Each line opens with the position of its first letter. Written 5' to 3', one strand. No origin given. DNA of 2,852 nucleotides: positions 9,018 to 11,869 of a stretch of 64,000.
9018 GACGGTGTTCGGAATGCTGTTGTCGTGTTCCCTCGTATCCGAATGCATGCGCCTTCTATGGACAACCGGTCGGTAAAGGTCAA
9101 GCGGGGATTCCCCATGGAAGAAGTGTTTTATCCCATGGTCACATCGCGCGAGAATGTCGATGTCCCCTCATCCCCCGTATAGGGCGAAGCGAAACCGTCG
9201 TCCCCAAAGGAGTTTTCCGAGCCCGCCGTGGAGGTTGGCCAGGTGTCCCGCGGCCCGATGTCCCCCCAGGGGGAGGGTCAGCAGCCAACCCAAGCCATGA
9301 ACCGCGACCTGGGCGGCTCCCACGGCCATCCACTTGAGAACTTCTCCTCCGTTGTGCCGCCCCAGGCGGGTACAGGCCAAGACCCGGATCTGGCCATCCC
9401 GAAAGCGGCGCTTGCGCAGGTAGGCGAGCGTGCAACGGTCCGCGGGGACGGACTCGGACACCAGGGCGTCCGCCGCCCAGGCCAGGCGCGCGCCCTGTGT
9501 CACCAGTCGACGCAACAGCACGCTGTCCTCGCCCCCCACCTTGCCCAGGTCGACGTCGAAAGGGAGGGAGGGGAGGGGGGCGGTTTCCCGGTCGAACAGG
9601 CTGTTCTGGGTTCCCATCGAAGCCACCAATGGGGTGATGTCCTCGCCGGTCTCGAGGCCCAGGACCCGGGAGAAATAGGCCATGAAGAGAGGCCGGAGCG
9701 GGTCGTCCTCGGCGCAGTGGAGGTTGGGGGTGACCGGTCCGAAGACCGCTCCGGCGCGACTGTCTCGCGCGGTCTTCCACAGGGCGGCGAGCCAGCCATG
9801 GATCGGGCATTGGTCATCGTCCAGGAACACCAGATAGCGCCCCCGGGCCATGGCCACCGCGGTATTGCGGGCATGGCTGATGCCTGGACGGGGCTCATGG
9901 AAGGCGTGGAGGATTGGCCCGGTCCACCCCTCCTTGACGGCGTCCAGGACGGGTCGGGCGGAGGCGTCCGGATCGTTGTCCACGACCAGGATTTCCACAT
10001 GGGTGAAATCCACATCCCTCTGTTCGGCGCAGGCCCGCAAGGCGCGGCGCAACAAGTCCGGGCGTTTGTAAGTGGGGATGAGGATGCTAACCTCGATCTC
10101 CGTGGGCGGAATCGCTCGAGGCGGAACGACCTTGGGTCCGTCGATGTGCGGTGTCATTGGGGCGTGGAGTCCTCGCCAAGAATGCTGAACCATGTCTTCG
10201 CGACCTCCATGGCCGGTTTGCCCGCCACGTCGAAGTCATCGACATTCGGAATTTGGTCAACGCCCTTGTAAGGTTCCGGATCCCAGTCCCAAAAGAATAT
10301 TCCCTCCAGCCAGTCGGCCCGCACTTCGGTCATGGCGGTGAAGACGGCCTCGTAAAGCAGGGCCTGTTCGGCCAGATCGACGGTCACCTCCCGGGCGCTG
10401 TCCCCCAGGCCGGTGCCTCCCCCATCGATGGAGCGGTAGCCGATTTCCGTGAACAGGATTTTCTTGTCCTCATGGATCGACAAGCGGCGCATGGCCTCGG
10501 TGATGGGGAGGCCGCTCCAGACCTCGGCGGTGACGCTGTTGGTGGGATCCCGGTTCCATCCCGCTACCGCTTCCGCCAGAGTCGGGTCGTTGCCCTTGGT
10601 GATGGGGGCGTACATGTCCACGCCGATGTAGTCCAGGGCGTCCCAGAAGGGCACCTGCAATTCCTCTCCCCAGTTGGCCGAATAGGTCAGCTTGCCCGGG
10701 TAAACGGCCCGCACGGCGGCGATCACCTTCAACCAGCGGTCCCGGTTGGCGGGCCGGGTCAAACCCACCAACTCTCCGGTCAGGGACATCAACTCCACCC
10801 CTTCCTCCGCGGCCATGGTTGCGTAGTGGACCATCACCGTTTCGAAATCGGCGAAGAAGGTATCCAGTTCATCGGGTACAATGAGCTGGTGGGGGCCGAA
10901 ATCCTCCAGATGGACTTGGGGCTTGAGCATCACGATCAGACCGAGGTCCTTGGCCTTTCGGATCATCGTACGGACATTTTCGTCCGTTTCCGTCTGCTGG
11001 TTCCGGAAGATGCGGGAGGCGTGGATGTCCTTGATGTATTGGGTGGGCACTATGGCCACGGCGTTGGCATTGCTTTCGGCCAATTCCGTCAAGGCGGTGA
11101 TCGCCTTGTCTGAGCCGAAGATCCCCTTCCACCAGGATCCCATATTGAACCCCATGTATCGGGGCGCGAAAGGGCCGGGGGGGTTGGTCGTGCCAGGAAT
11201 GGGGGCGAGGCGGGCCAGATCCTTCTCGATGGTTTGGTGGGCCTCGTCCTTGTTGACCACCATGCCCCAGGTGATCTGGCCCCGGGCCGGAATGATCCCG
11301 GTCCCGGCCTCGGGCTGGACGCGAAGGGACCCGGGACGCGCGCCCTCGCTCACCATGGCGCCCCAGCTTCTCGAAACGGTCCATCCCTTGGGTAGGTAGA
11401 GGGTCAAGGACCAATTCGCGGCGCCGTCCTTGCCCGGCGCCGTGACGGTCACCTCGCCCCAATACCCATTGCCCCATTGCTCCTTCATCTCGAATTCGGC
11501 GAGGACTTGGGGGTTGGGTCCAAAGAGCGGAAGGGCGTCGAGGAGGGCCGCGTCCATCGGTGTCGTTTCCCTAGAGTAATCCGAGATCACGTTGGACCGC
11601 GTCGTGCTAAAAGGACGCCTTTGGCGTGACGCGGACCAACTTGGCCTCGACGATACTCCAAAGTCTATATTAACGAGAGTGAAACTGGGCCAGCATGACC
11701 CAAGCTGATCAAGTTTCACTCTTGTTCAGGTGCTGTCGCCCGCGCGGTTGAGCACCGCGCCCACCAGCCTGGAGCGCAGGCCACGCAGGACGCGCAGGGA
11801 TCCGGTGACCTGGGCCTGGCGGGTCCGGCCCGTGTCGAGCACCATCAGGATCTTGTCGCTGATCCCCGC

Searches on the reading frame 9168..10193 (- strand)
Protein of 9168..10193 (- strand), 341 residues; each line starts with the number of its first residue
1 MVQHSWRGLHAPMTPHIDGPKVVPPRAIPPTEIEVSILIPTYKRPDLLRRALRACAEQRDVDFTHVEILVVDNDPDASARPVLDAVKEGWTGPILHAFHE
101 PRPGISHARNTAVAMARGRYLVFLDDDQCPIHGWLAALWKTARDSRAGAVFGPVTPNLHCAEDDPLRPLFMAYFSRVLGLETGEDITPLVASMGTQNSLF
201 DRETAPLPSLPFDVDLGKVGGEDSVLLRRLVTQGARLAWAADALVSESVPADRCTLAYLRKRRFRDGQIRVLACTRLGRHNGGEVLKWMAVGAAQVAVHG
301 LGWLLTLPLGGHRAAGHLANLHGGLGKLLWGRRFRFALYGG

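Call 3: search_protein_families(library=pfam, proteins=[window:9168-10193:-], max_evalue=0.01)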
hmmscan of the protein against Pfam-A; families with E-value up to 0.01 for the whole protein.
window:9168-10193:- (341 aa): 3 families
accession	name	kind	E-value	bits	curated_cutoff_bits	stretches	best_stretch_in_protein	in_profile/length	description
PF00535.33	Glycos_transf_2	-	1.2e-21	77.8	23.3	1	36-156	1-117/168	Glycosyl transferase family 2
PF13641.12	Glyco_tranf_2_3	-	6.7e-11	43.1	27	1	35-266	3-227/230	Glycosyltransferase like family 2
PF13632.12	Glyco_trans_2_3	-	0.0026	18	27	1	121-297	2-153/198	Glycosyl transferase family group 2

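Call 27: search_protein_families(library=ncbifam, proteins=[window:9168-10193:-], max_evalue=0.001)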
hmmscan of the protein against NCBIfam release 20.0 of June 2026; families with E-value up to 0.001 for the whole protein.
window:9168-10193:- (341 aa): 15 families
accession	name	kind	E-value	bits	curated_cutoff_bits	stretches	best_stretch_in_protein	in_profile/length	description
NF038302.1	EPS_HpsE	equivalog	1.3e-19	70.3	300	1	34-260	2-235/307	hormogonium polysaccharide biosynthesis glycosyltransferase HpsE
TIGR03965.1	mycofact_glyco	equivalog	2.8e-19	69.3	280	1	22-293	62-318/467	mycofactocin biosynthesis glycosyltransferase MftF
NF041875.1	EPS_EpsD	equivalog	1.3e-17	64.2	370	1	35-247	1-206/325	exopolysaccharide biosynthesis glycosyltransferase EpsD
NF050050.1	ProtGlycPglI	equivalog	2.7e-10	40.1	500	1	35-142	4-108/306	GalNAc(5)-diNAcBac-PP-undecaprenol beta-1,3-glucosyltransferase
NF038299.1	EPS_HpsN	equivalog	7.7e-10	38.2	425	1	34-161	2-126/317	hormogonium polysaccharide biosynthesis glycosyltransferase HpsN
NF041394.1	GtaseAglG_Halo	equivalog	1.8e-08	34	440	1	34-269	2-237/304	glucosyl-dolichyl phosphate glucuronosyltransferase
NF047683.1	TeichurnBiosyTuaG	equivalog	2.2e-08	34.1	400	1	32-129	5-98/252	teichuronic acid biosynthesis protein TuaG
NF007482.0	PRK10073.1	equivalog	8.9e-08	31.5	423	1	34-128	7-96/334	glycosyltransferase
TIGR04440.1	glyco_TIGR04440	domain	2.6e-06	27.3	70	1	35-137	2-101/215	TIGR00180 family glycosyltransferase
NF007453.0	PRK10018.1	equivalog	1.4e-05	24.9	382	1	35-129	8-98/280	colanic acid biosynthesis glycosyltransferase WcaA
TIGR04283.1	glyco_like_mftF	equivalog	2.8e-05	23.8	182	1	35-150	1-106/221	TIGR04283 family arsenosugar biosynthesis glycosyltransferase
TIGR04017.1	WcaA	equivalog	7.7e-05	22.4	495.75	1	35-128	7-96/279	colanic acid biosynthesis glycosyltransferase WcaA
TIGR03111.1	glyc2_xrt_Gpos1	hypoth_equivalog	0.00012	21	363.95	1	34-127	50-141/439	TIGR03111 family XrtG-associated glycosyltransferase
NF050113.1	gal_furan_GlfT1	equivalog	0.00027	20.4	330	0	38-156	4-118/290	galactofuranosyltransferase GlfT1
NF050819.1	PolSacchBiosHfsG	equivalog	0.00038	19.7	500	1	33-152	12-127/302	polysaccharide biosynthesis protein HfsG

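Call 29: search_solved_structures(query=window:9168-10193:-, max_evalue=0.01)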
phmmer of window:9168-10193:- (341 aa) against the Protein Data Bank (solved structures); distinct sequences matched with E-value up to 0.01: 8.
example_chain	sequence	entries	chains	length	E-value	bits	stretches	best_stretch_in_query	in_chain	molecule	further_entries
9jma_A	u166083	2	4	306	2.7e-09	40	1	35-129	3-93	GalNAc(5)-diNAcBac-PP-undecaprenol beta-1,3-glucosyltransferase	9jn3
2z87_A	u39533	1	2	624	1.5e-05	27.7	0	35-128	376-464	Chondroitin synthase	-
2z86_A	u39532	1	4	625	1.5e-05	27.7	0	35-128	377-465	Chondroitin synthase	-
6yv7_B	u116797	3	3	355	8.2e-05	25.2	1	31-251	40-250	Glycosyl transferase, family 2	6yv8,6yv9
6yv7_A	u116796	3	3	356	8.3e-05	25.2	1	31-251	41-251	Glycosyl transferase, family 2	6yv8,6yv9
5hea_A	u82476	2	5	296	0.00017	24.2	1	35-144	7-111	Putative glycosyltransferase (GalT1)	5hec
3bcv_A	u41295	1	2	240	0.00056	22.5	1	34-151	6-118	Putative glycosyltransferase protein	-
6h1j_A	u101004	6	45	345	0.00058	22.5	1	34-152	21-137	Probable ss-1,3-N-acetylglucosaminyltransferase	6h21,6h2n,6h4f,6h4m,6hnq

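Call 60: find_homologous_proteins(query=window:9168-10193:-, max_evalue=0.00001)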
Query window:9168-10193:- (341 aa): 274 proteins with E <= 0.00001 among 8000 candidates; the best 120 are listed.
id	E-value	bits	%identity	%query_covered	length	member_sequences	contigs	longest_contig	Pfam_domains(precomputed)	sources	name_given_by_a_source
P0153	1.0e-222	757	100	96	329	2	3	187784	PF13641.13,PF00535.33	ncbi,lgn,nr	ncbi:MAG: glycosyltransferase family 2 protein [Rhodospirillum sp.]|nr:glycosyltransferase family 2 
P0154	2.1e-177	608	81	96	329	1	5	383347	PF13641.13,PF00535.33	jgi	jgi:hypothetical protein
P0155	2.0e-165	568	77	96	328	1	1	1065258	PF13641.13,PF00535.33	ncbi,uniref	ncbi:glycosyltransferase family 2 protein [Rhodospirillum sp. A1_3_36]|uniref:glycosyltransferase fa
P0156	5.2e-159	547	77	90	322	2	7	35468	PF13641.13,PF00535.33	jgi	jgi:glycosyltransferase involved in cell wall biosynthesis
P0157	3.0e-107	377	60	90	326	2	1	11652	PF13641.13,PF00535.33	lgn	-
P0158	4.7e-107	376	61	90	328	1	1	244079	PF13641.13,PF00535.33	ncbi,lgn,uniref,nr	ncbi:glycosyltransferase [Roseospira visakhapatnamensis]|uniref:Glycosyltransferase involved in cell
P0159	3.4e-103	364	60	90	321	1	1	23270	PF13641.13,PF00535.33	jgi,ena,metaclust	metaclust:\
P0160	1.6e-102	362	60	90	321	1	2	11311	PF13641.13,PF00535.33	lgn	-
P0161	1.9e-101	358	59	91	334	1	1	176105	PF13641.13,PF00535.33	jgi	-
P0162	1.9e-101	358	59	90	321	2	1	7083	PF13641.13,PF00535.33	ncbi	-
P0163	1.9e-99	351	57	90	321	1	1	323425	PF13632.13,PF13641.13,PF00535.33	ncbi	-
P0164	4.6e-99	350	58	90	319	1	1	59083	PF13641.13,PF00535.33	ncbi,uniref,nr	ncbi:glycosyltransferase family 2 protein [Pararhodospirillum oryzae]|uniref:Glycosyl transferase n=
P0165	3.0e-92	328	56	89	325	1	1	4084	PF13641.13,PF00535.33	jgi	-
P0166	1.8e-86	309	54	90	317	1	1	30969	PF13641.13,PF00535.33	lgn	-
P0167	2.1e-85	305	54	90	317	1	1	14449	PF13641.13,PF00535.33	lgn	-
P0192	1.6e-56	210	39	91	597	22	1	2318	PF13641.13,PF03808.20,PF00535.33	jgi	jgi:exopolysaccharide biosynthesis WecB/TagA/CpsF family protein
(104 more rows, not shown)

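Call 65: find_encoding_contigs(protein=P0164, flank=10000, max_places=1)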
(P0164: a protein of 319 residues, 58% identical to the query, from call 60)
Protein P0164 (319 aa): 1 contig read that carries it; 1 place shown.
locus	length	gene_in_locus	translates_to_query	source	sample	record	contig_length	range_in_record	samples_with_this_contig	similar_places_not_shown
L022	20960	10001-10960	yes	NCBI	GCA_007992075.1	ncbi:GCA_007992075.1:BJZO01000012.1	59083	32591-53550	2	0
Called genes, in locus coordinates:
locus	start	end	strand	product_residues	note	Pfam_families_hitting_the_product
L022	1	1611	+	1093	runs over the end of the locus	PF13188:PAS_8 (weak), PF12860:PAS_7 (faint), PF00989:PAS, PF08448:PAS_4, PF13426:PAS_9, PF08447:PAS_3, PF00990:GGDEF, PF00563:EAL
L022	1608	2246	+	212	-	PF00392:GntR, PF07729:FCD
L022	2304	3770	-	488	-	PF00685:Sulfotransfer_1, PF13469:Sulfotransfer_3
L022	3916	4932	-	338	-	PF00490:ALAD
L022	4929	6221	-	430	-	PF01053:Cys_Met_Meta_PP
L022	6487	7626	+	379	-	PF02771:Acyl-CoA_dh_N, PF22924:ACOX_C_alpha1 (faint), PF02770:Acyl-CoA_dh_M, PF00441:Acyl-CoA_dh_1, PF08028:Acyl-CoA_dh_2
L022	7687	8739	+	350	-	PF00378:ECH_1, PF16113:ECH_2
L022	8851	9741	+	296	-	PF03446:NAD_binding_2, PF03807:F420_oxidored, PF14833:NAD_binding_11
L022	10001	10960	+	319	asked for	PF13641:Glyco_tranf_2_3, PF00535:Glycos_transf_2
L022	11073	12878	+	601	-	PF07167:PhaC_N, PF00561:Abhydrolase_1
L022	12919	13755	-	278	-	PF09517:RE_Eco29kI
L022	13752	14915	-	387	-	PF00145:DNA_methylase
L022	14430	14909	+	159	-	-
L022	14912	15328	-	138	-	PF03852:Vsr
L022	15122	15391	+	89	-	-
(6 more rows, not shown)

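Call 78: predict_structure(alignment_id=A6)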
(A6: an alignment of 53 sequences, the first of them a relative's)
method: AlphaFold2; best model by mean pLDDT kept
length: 329 residues; sequences in the alignment: 53
mean_pLDDT: 93.7   pTM: 0.90
mean pLDDT of the five models: 93.7, 93.0, 92.5, 91.8, 91.1
residues with pLDDT >= 90: 289; 70-90: 19; 50-70: 17; < 50: 4
segments of 3 or more residues with pLDDT < 50: 1-4
pLDDT, mean of each block of 10 residues (from residue 1): 49 62 98 98 98 98 97 96 97 95 98 98 99 98 98 97 98 98 98 95 92 97 98 98 97 96 89 97 98 96 98 95 77
secondary structure, 60 per line:
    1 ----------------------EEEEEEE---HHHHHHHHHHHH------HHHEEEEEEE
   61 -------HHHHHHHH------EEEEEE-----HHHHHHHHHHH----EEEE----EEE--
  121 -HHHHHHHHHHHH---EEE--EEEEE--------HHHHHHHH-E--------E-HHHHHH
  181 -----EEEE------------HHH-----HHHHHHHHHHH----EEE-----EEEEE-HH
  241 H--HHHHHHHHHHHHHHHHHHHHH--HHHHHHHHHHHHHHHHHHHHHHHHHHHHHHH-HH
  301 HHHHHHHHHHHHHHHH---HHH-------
elements in order: E23-29 H33-44 E54-60 H68-75 E82-87 H93-103 E108-111 E116-118 H122-133 E137-139 E142-146 H155-162 H175-180 E186-189 H210-220 E225-227 E233-237 H244-264 H267-297 H299-316

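Call 80: fold_search(model_id=the predicted structure, library=pdb)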
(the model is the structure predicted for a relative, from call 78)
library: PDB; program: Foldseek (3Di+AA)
matches with E <= 10: 1168; with E <= 0.001: 366
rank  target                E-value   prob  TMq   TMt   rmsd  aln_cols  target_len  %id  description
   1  6h1j_A                5.9e-12  1.00  0.50  0.53  11.7       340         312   12  TarP native (released 2018-09-26)
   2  9jn3_A                1.8e-11  1.00  0.55  0.61   6.3       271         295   21  Crystal structure of AvpGT in complex with Ara-A (released 2025-01-29)
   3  6h4f_I                1.9e-11  1.00  0.50  0.53  11.5       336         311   12  TarP-3RboP (released 2018-09-26)
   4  6h4m_I                1.9e-11  1.00  0.50  0.52  11.2       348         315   11  TarP-UDP-GlcNAc-3RboP (released 2018-09-26)
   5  6hnq_B                1.9e-11  1.00  0.50  0.52  11.1       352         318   12  TarP-6RboP-(CH2)6NH2 (released 2018-10-24)
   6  6h4f_Q                2.1e-11  1.00  0.50  0.53  11.7       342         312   12  TarP-3RboP (released 2018-09-26)
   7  9jn3_B                2.2e-11  1.00  0.56  0.61   7.4       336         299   20  Crystal structure of AvpGT in complex with Ara-A (released 2025-01-29)
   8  6h4f_F                2.4e-11  1.00  0.50  0.52  11.3       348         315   12  TarP-3RboP (released 2018-09-26)
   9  6h4m_A                3.2e-11  1.00  0.52  0.54  11.1       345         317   12  TarP-UDP-GlcNAc-3RboP (released 2018-09-26)
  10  6h4m_D                3.2e-11  1.00  0.49  0.52  11.7       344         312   12  TarP-UDP-GlcNAc-3RboP (released 2018-09-26)
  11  6h4f_B                3.6e-11  1.00  0.50  0.52  11.2       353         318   12  TarP-3RboP (released 2018-09-26)
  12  6h21_A                3.6e-11  1.00  0.48  0.51  11.6       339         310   12  TarP-UDP-GlcNAc-Mn (released 2018-09-26)
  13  6h4m_H                4.2e-11  1.00  0.51  0.53  10.8       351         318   12  TarP-UDP-GlcNAc-3RboP (released 2018-09-26)
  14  6h4f_C                4.5e-11  1.00  0.50  0.53  11.2       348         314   12  TarP-3RboP (released 2018-09-26)
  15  6h2n_B                4.7e-11  1.00  0.48  0.51  11.3       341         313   12  TarP-UDP-GlcNAc-Mg (released 2018-09-26)
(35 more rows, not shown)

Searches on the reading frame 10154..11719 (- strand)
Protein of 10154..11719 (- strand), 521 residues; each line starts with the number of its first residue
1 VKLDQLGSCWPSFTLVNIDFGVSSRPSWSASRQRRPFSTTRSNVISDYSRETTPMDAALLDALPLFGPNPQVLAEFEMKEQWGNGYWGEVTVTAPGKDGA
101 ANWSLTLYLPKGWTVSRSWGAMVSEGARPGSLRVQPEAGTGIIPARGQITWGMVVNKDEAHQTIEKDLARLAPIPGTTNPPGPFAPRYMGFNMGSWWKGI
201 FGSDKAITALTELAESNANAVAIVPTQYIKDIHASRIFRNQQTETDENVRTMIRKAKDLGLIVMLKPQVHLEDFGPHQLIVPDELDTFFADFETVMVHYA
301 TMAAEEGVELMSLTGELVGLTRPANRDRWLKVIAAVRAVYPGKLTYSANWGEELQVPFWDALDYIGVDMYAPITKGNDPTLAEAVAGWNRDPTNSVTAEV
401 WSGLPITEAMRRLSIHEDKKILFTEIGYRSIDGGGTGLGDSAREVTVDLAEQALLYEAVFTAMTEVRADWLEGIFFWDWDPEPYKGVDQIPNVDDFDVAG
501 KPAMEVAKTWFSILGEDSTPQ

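Call 3: search_protein_families(library=pfam, proteins=[window:10154-11719:-], max_evalue=0.01)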
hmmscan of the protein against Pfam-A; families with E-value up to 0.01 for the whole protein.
window:10154-11719:- (521 aa): 2 families
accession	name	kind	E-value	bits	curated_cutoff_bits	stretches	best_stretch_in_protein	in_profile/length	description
PF22612.2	GH113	-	4.4e-47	161.3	27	1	198-501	9-289/289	Glycoside Hydrolase Family 113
PF00553.25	CBM_2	-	1e-06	29.4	24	1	74-157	3-84/101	Cellulose binding domain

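Call 27: search_protein_families(library=ncbifam, proteins=[window:10154-11719:-], max_evalue=0.001)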
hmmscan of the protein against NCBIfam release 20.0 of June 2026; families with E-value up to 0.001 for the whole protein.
window:10154-11719:- (521 aa): 0 families
